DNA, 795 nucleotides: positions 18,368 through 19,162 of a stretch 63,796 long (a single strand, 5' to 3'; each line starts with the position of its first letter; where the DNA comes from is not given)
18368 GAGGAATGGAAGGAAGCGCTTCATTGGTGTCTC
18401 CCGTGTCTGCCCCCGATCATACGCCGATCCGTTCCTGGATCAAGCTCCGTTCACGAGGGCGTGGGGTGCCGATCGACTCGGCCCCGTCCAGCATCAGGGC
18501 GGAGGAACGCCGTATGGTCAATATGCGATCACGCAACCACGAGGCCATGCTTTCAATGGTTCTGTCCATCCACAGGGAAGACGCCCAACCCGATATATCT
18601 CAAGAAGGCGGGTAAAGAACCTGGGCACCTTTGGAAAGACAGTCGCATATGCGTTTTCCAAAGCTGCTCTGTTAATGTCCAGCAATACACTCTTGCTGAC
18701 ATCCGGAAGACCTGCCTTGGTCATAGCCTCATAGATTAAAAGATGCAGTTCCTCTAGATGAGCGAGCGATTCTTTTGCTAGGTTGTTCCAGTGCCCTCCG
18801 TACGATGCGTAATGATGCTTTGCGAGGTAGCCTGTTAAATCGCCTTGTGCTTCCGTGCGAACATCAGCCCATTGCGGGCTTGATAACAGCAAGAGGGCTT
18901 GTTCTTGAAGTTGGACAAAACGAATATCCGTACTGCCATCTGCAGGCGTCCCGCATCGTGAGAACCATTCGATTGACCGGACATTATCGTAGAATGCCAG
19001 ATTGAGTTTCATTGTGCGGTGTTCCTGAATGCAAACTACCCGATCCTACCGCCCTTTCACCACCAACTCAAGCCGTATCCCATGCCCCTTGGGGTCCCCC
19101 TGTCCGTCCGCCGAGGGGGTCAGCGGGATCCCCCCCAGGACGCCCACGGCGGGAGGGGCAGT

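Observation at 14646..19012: Low-GC island: modular array of seven small, mostly exported ORFs (possible orphan-immunity or secretome cassette array)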

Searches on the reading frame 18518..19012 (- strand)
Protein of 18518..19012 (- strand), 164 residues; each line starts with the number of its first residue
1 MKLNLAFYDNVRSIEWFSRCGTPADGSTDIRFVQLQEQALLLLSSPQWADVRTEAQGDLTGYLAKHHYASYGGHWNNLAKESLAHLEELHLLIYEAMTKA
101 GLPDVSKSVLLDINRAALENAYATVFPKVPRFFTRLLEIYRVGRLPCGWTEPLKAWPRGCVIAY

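Call 5: search_protein_families(library=pfam, proteins=[window:18518-19012:-], max_evalue=1)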
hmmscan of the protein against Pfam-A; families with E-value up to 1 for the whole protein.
window:18518-19012:- (164 aa): 0 families

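Call 6: search_protein_families(library=ncbifam, proteins=[window:18518-19012:-], max_evalue=1)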
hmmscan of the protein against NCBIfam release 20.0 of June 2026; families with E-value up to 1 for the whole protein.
window:18518-19012:- (164 aa): 0 families

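Call 13: find_encoding_contigs(protein=window:18518-19012:-, flank=10000, max_places=10)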
Protein window:18518-19012:- (164 aa): 20 contigs read that carry it; 10 places shown.
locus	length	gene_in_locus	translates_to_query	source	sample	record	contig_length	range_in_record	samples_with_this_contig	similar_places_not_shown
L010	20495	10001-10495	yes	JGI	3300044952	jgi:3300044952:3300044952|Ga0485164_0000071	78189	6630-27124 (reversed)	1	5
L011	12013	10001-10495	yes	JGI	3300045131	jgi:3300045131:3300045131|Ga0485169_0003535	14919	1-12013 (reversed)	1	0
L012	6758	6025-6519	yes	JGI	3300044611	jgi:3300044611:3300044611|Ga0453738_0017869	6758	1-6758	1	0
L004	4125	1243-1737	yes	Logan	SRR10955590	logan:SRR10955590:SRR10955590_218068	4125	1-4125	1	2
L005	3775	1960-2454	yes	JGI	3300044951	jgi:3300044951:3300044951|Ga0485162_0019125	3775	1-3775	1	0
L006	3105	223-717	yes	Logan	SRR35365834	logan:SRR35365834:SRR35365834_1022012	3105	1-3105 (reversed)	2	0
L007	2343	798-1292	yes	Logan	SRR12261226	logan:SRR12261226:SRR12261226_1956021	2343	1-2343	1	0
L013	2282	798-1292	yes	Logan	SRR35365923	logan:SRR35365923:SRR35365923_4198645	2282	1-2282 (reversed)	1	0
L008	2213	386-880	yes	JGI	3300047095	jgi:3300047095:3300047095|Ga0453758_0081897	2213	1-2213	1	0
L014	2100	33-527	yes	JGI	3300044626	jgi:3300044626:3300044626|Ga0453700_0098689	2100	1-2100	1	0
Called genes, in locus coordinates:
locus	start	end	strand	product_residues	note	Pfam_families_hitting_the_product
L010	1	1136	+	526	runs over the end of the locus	PF00924:MS_channel_2nd, PF21082:MS_channel_3rd, PF00027:cNMP_binding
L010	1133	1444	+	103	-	-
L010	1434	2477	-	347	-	PF06071:YchF-GTPase_C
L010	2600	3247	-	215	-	PF00657:Lipase_GDSL, PF13472:Lipase_GDSL_2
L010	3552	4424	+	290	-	-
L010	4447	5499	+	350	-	PF13472:Lipase_GDSL_2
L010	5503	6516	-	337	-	PF01208:URO-D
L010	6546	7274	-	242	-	PF01261:AP_endonuc_2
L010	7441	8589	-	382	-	PF09587:PGA_cap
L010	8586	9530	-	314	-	PF04616:Glyco_hydro_43 (faint)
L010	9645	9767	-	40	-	-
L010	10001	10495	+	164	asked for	-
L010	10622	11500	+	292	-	-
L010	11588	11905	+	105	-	-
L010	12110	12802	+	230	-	-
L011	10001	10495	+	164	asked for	-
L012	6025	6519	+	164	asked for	-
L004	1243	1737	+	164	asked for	-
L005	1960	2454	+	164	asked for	-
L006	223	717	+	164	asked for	-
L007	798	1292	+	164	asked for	-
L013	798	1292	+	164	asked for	-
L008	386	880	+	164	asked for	-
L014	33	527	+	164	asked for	-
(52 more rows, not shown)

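Call 29: search_protein_families(library=phrogs, proteins=[window:18518-19012:-], max_evalue=1)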
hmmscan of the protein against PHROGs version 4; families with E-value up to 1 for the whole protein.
window:18518-19012:- (164 aa): 1 family
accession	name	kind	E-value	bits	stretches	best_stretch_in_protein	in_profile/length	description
phrog_8987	-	unknown function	0.27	12.4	1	21-81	13-69/86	-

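Call 30: search_protein_families(library=padloc, proteins=[window:18518-19012:-], max_evalue=1)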
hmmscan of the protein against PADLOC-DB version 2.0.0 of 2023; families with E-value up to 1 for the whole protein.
window:18518-19012:- (164 aa): 0 families

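Call 46: search_protein_representatives(protein=window:18518-19012:-)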
Query: 164 residues. Proteins with E-value up to 0.001 (for the whole library): 448; up to 1e-10: 114; up to 1e-30: 9. The best 150 are listed.
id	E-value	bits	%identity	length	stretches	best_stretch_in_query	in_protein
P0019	7.1e-59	214.8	59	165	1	1-164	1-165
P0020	4.9e-40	153.5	49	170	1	7-164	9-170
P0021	1.2e-38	149.0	45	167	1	3-164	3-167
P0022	9.9e-38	146.0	46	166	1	1-164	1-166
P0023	4.1e-37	144.0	45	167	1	1-164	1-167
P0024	1.9e-36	141.9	44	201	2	1-115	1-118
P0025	7.7e-35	136.6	48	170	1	1-160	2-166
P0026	1.6e-33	132.4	44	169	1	3-164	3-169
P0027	5.8e-33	130.5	43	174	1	6-163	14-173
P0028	2.5e-30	122.0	40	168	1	2-164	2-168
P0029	4.8e-30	121.0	53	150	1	4-115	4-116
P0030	9.2e-30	120.1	40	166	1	8-162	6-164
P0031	1.4e-29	119.5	38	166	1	1-161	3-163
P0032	2.7e-29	118.6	42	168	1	3-162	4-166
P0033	6.2e-28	114.2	47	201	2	1-87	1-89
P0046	8.6e-18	81.2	40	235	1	3-164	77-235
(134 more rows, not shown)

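Call 48: search_protein_families(library=pfam, alignment_id=A2, max_evalue=0.01)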
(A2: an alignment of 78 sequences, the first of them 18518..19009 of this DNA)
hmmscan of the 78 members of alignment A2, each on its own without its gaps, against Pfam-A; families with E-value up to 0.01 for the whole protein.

A. member 1, window:18518-19009:- (163 aa): 0 families

B. families by the number of members that match (of 78 scanned): 2 families
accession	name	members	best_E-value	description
PF15508.11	NAAA-beta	1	0.0015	beta subunit of N-acylethanolamine-hydrolyzing acid amidase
PF16351.10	DUF4979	1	0.0048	Domain of unknown function (DUF4979)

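Call 50: search_solved_structures(query=A2, max_evalue=1)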
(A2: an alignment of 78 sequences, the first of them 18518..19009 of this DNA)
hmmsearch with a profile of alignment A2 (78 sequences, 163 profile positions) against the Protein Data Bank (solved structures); distinct sequences matched with E-value up to 1: 4.
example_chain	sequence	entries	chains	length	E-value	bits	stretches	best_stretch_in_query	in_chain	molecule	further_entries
22vl_p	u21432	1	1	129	0.19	14.9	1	15-103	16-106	ATP synthase subunit b', chloroplastic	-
6r17_A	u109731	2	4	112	0.74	13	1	45-108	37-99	Synaptonemal complex central element protein 2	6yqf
9czc_B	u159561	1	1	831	0.9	12.7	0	15-88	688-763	Bont/E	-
7k7y_A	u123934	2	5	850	0.93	12.7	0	15-88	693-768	Botulinum neurotoxin type E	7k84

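Call 51: find_encoding_contigs(protein=P0019, flank=8000, max_places=4)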
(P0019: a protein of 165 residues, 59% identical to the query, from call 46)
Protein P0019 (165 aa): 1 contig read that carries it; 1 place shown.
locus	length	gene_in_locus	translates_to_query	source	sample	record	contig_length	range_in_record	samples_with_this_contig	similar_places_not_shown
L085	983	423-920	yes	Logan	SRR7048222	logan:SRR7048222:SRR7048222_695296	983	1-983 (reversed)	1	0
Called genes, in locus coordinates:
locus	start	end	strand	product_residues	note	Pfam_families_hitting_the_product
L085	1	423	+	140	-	?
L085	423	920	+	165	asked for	-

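Call 52: find_encoding_contigs(protein=P0020, flank=8000, max_places=4)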
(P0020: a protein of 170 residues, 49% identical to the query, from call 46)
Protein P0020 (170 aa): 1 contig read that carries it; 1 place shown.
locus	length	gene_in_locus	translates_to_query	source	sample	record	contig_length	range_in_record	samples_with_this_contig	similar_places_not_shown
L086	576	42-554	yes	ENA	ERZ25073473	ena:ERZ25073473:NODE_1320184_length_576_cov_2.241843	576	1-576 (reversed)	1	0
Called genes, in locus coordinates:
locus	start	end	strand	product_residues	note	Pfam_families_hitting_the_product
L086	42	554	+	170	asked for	-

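Call 56: find_encoding_contigs(protein=P0046, flank=8000, max_places=4)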
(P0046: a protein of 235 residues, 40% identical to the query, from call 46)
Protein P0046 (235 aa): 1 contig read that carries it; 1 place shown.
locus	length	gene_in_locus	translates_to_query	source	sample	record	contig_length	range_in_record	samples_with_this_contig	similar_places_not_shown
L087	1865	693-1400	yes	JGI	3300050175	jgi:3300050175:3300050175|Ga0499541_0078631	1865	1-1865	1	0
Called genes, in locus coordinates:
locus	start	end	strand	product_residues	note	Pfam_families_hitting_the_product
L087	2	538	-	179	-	?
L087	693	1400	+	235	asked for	-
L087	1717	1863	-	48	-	?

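Call 57: find_homologous_proteins(query=A2, max_evalue=0.00001)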
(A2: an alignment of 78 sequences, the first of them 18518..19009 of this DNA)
Query A2 (78 sequences) (163 aa, profile of the alignment): 122 proteins with E <= 0.00001 among 1701 candidates; the best 120 are listed.
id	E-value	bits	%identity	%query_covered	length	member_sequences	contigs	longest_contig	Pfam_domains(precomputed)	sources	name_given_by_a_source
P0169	1.1e-50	190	35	94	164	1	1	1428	-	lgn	-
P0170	1.5e-50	189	52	100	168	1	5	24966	-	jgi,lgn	-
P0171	2.5e-50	189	51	100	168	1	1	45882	-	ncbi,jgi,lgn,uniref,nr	ncbi:MAG: hypothetical protein LBE81_05950 [Azonexus sp.]|jgi:hypothetical protein|uniref:hypothetic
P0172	3.3e-50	188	52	100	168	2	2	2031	-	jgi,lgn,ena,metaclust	metaclust:\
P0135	1.2e-49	186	25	100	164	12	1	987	-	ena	-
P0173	1.6e-49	186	42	99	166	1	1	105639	-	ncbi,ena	-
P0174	2.0e-49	186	39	100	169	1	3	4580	-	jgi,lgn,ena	jgi:hypothetical protein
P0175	2.9e-49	185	51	100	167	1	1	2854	-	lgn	-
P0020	4.3e-49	185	47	99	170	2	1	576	-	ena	-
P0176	5.6e-49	184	47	100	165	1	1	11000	-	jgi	jgi:hypothetical protein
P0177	8.7e-49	184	62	100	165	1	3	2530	-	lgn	-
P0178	9.7e-49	183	45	99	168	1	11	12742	-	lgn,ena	-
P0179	1.0e-48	183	47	99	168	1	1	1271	-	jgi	jgi:hypothetical protein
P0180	1.2e-48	183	25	91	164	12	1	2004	-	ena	-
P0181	1.2e-48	183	63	100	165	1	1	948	-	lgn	-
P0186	3.7e-48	182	60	100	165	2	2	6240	-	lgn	-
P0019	2.0e-47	179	59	100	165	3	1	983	-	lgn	-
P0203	7.6e-46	174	24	100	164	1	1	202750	-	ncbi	ncbi:hypothetical protein UT300007_27460 [Clostridium sp. CTA-7]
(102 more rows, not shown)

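Call 58: find_encoding_contigs(protein=P0171, flank=7000, max_places=2)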
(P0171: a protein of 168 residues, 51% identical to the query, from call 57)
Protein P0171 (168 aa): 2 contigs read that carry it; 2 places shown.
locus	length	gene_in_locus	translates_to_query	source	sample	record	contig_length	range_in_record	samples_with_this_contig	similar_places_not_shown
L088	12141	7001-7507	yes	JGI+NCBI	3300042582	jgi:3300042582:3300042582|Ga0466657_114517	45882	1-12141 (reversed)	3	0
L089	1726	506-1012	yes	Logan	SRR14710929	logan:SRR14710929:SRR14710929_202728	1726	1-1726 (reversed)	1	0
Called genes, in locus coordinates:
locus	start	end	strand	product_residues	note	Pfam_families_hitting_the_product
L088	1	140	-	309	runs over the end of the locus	PF00126:HTH_1, PF03466:LysR_substrate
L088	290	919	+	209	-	PF00857:Isochorismatase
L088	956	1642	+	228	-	PF01914:MarC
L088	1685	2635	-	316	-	PF00072:Response_reg, PF00990:GGDEF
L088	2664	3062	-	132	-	-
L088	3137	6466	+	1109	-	PF05170:AsmA (faint), PF05359:DUF748, PF13116:YhdP (weak), PF00691:OmpA (faint)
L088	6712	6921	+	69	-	-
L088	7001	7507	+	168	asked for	-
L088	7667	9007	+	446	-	PF02646:RmuC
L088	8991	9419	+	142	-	PF11697:DUF3293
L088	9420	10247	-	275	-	PF13428:TPR_14 (faint), PF13174:TPR_6 (faint), PF13512:TPR_18, PF13525:YfiO, PF13432:TPR_16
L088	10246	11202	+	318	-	PF01479:S4, PF00849:PseudoU_synth_2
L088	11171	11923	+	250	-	PF02578:Cu-oxidase_4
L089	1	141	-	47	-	?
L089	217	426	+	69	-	-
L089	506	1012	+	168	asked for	-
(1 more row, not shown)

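Call 59: find_encoding_contigs(protein=P0173, flank=7000, max_places=2)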
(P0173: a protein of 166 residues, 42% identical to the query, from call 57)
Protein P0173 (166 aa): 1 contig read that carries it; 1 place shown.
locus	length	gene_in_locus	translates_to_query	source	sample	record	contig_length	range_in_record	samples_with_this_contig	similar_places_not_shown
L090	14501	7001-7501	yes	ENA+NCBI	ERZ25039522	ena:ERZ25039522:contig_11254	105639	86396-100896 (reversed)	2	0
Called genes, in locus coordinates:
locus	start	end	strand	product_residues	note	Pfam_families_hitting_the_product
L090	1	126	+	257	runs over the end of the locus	PF07900:DUF1670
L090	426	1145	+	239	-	-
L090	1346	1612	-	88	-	-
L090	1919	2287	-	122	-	-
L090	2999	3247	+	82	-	-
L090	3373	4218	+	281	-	-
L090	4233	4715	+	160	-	-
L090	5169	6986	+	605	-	-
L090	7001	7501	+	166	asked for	-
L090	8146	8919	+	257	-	-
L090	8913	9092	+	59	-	-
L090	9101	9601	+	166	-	-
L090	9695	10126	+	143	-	PF01797:Y1_Tnp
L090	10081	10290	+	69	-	-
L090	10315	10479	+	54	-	-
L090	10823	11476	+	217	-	-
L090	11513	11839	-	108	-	PF18480:DUF5615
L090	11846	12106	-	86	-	PF04255:DUF433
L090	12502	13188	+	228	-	PF06439:3keto-disac_hyd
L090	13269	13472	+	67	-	-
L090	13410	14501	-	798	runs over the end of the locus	PF03176:MMPL, PF12349:Sterol-sensing (weak)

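Call 60: find_encoding_contigs(protein=P0203, flank=7000, max_places=2)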
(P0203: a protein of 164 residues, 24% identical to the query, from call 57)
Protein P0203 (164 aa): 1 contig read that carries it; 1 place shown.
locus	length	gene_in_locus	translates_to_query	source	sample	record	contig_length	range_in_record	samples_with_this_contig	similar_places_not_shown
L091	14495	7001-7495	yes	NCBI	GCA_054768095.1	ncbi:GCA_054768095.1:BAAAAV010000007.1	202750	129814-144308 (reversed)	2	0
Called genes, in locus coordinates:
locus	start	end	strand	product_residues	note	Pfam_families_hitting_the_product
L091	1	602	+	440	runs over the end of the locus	PF02056:Glyco_hydro_4, PF11975:Glyco_hydro_4C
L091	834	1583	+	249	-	-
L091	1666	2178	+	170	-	PF00735:Septin (faint), PF01926:MMR_HSR1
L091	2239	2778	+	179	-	PF05128:DUF697 (weak)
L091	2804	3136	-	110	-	-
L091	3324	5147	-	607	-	PF27449:LtaS_N, PF00884:Sulfatase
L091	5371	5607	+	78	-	-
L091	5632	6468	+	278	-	-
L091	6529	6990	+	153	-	-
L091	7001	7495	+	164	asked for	-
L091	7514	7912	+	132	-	PF15574:Imm48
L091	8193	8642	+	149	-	PF13930:Endonuclea_NS_2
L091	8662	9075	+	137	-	-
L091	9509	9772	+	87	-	-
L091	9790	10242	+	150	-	PF09346:SMI1_KNR4, PF14568:SUKH_6 (weak)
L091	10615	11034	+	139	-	PF18431:RNAse_A_bac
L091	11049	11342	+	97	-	-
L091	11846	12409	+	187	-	PF12639:Colicin-DNase, PF14414:WHH (weak)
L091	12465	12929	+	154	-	PF22481:DUF6985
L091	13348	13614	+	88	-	-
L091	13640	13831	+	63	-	PF14567:SUKH_5 (weak)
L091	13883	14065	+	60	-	PF09346:SMI1_KNR4, PF14567:SUKH_5, PF14568:SUKH_6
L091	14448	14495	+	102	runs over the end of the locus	-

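Call 62: predict_structure(alignment_id=A2)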
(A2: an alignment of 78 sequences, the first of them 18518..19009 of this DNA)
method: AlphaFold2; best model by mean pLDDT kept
length: 163 residues; sequences in the alignment: 78
mean_pLDDT: 97.3   pTM: 0.91
mean pLDDT of the five models: 97.3, 97.1, 97.1, 96.7, 96.7
residues with pLDDT >= 90: 159; 70-90: 4; 50-70: 0; < 50: 0
segments of 3 or more residues with pLDDT < 50: none
pLDDT, mean of each block of 10 residues (from residue 1): 98 98 89 97 98 98 98 97 97 98 98 98 98 98 98 98 98
secondary structure, 60 per line:
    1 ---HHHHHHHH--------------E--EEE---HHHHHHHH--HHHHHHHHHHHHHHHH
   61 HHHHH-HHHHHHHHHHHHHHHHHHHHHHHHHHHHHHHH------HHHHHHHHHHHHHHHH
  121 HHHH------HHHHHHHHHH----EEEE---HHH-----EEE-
elements in order: H4-11 E29-31 H35-42 H45-65 H67-98 H105-124 H131-140 E145-148 E160-162

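Call 66: search_protein_families(library=pfam, proteins=[L090:5169-6986:+, L091:6529-6990:+, L090:8146-8919:+, L090:9101-9601:+, L091:5632-6468:+, L090:3373-4218:+, L090:4233-4715:+], max_evalue=0.1)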
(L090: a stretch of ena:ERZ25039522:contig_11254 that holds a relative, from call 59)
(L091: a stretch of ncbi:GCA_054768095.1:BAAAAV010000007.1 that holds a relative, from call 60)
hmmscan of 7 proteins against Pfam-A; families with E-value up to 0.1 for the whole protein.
L090:5169-6986:+ (605 aa): 0 families

L091:6529-6990:+ (153 aa): 1 family
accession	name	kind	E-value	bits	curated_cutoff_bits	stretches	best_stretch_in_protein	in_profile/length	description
PF10187.15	FAM192A_Fyv6_N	-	0.095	13.3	20.2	0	96-131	31-66/104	FAM192A/Fyv6, N-terminal domain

L090:8146-8919:+ (257 aa): 0 families

L090:9101-9601:+ (166 aa): 0 families

L091:5632-6468:+ (278 aa): 2 families
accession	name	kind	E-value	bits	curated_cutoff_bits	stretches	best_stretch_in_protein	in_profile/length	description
PF04136.21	COG3_N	-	0.00056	20.3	27.9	1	17-89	5-77/147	Conserved oligomeric Golgi complex subunit 3, N-terminal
PF24554.1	DUF7603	-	0.043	15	27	1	21-98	6-87/110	Domain of unknown function (DUF7603)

L090:3373-4218:+ (281 aa): 0 families

L090:4233-4715:+ (160 aa): 0 families

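Call 69: fold_search(model_id=the predicted structure, library=pdb)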
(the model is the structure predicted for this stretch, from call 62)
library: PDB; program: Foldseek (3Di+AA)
matches with E <= 10: 55; with E <= 0.001: 0
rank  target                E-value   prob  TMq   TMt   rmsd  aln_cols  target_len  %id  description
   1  8cm0_BBB              1.3e-02  0.92  0.42  0.43   9.4       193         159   13  Rhs2-CT endonuclease toxin in complex with cognate immunity protein RhsI2 (released 2024-08-28)
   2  9t38_E                3.0e-02  0.82  0.42  0.44   8.6       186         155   15  Rhs2-CT endonuclease toxin in complex with cognate immunity protein RhsI2 and EF-Tu (released 2025-12-24)
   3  9t38_B                1.1e-01  0.82  0.49  0.51   7.7       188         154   13  Rhs2-CT endonuclease toxin in complex with cognate immunity protein RhsI2 and EF-Tu (released 2025-12-24)
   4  7y8k_B                2.0e+00  0.03  0.17  0.12  11.6       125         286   14  Structure of ScIRED wild-type from Streptomyces clavuligerus (released 2023-03-22)
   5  8qw9_R                2.3e+00  0.01  0.13  0.18  12.0       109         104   16  RNAPII elongation complex bound to RECQ5_R502E (released 2025-04-30)
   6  9gm7_D                2.9e+00  0.05  0.14  0.09  12.1        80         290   14  MukBEF in a nucleotide-bound state with open neck gate (monomer) (released 2025-03-26)
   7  7bqs_MODEL_1_A        3.3e+00  0.04  0.22  0.26  15.8       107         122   18  Solution NMR structure of fold-U Nomur; de novo designed protein with an asymmetric all-alpha topology (released 2021-04-07)
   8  7y8l_D                3.5e+00  0.02  0.17  0.12  11.4       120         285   15  Structure of ScIRED-R2-V3 from Streptomyces clavuligerus in complex with 5-(2,5-difluorophenyl)-3,4-dihydro-2H-pyrrole (released 2023-06-28)
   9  6jbj_A                4.0e+00  0.01  0.14  0.05  21.5       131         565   15  Cryo-EM structure of human lysosomal cobalamin exporter ABCD4 (released 2019-09-11)
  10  3b1x_A                4.2e+00  0.02  0.14  0.10  14.8        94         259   12  Crystal structure of an S. thermophilus NFeoB E66A mutant bound to GMPPNP (released 2011-11-02)
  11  9dbu                  4.2e+00  0.01  0.14  0.18  15.2       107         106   22  Apo Structure of Computationally Designed Homotetramer PW1 (released 2025-08-27)
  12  3tah_B                4.5e+00  0.02  0.14  0.10  14.9       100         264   12  Crystal structure of an S. thermophilus NFeoB N11A mutant bound to mGDP (released 2011-12-14)
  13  2cwq_C                4.8e+00  0.01  0.17  0.22  15.7       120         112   18  Crystal structure of conserved protein TTHA0727 from Thermus thermophilus HB8 (released 2005-12-23)
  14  5f0g_A                5.4e+00  0.02  0.18  0.16  13.1       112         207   13  Structure of the glutathione transferase delta 2 from Drosophila melanogaster (released 2017-04-05)
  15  4d3s_C                5.4e+00  0.01  0.14  0.09  14.7       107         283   15  Imine reductase from Nocardiopsis halophila (released 2015-04-01)
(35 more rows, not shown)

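Call 80: search_dna_similar(query=window:18518-19012:-, collection=plasmids, mode=protein, max_evalue=0.001)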
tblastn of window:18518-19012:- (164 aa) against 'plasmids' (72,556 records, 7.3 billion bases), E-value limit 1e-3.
No match.
